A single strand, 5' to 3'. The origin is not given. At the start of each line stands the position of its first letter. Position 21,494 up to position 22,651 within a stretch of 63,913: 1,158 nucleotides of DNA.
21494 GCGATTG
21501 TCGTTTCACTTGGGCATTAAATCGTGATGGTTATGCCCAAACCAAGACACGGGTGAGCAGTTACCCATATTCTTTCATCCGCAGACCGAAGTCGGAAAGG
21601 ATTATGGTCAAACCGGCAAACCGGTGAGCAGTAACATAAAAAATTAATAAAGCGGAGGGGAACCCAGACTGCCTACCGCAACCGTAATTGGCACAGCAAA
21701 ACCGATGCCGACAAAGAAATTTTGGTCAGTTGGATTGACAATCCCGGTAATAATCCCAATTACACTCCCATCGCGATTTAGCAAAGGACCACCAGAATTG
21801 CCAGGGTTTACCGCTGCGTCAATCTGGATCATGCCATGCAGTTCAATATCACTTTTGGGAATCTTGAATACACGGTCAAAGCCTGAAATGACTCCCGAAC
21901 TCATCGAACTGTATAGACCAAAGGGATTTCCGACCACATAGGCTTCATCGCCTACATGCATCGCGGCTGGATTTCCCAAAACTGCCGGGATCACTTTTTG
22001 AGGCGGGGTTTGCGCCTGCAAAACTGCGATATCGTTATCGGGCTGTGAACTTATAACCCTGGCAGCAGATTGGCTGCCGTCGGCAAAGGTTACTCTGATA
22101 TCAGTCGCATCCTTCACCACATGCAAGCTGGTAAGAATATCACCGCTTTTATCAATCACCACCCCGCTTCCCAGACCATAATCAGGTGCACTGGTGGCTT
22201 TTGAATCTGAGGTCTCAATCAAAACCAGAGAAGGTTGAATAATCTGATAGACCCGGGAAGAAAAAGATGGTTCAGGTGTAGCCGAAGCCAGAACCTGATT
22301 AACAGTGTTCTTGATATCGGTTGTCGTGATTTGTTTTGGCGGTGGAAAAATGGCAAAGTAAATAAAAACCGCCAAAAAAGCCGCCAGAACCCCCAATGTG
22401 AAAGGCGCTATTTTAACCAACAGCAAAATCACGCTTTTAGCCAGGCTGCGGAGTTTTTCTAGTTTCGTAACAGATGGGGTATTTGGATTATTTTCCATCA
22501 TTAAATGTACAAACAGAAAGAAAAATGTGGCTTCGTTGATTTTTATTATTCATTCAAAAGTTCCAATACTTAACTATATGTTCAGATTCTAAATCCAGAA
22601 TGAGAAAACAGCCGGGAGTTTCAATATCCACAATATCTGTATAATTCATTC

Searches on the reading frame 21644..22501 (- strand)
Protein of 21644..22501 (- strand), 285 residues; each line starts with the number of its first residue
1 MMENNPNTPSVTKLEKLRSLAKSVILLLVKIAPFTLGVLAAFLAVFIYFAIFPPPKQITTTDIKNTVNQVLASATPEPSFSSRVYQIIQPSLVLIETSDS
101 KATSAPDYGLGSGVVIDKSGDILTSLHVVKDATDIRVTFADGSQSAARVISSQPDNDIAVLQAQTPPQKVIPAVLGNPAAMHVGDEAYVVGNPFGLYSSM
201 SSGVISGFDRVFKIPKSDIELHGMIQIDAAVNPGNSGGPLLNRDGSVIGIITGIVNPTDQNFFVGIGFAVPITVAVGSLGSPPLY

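Call 17: search_protein_families(library=ncbifam, proteins=[window:21644-22501:-], max_evalue=1e-12)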
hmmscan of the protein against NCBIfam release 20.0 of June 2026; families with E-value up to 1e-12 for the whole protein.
window:21644-22501:- (285 aa): 12 families
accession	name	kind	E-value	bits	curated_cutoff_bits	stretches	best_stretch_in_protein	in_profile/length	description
TIGR02037.1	degP_htrA_DO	subfamily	2.8e-50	171.5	416.2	1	101-275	52-220/434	Do family serine endopeptidase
NF047968.1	SerProtHtrA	equivalog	1.1e-44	153.3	470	1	34-275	9-249/357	serine protease HtrA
NF041521.1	HhoA_HhoB_HtrA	equivalog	3.6e-40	138.3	450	1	102-275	50-216/335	HhoA/HhoB/HtrA family serine endopeptidase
TIGR02038.1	protease_degS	equivalog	8.7e-36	123.8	422.95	1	56-276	23-240/351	outer membrane-stress sensor serine endopeptidase DegS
NF007526.1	PRK10139.1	equivalog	6.6e-35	120.7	756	1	101-275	83-252/456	serine endoprotease DegQ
NF008189.1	PRK10942.1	equivalog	3.6e-33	114.7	720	1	107-273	111-272/477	serine endoprotease DegP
NF008147.1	PRK10898.1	equivalog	9.2e-32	110.5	408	1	79-276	46-241/352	outer membrane-stress sensor serine endopeptidase DegS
NF040960.1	MamE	equivalog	9.1e-31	107.1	800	1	62-272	79-283/659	magnetosome formation protease MamE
NF050055.1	SerProtHtrAMycob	equivalog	5.6e-29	101.4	800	1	66-273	190-397/502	serine protease HtrA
NF053637.1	SerProtHtrAspr2045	equivalog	2.6e-26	92.5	650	1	22-272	10-272/394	serine protease HtrA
NF033740.0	MarP_fam_protase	equivalog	2.5e-23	82.7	250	1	74-253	178-353/390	MarP family serine protease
NF040961.1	MamO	equivalog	4.4e-19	68.2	800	1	66-278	61-263/648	magnetosome protein MamO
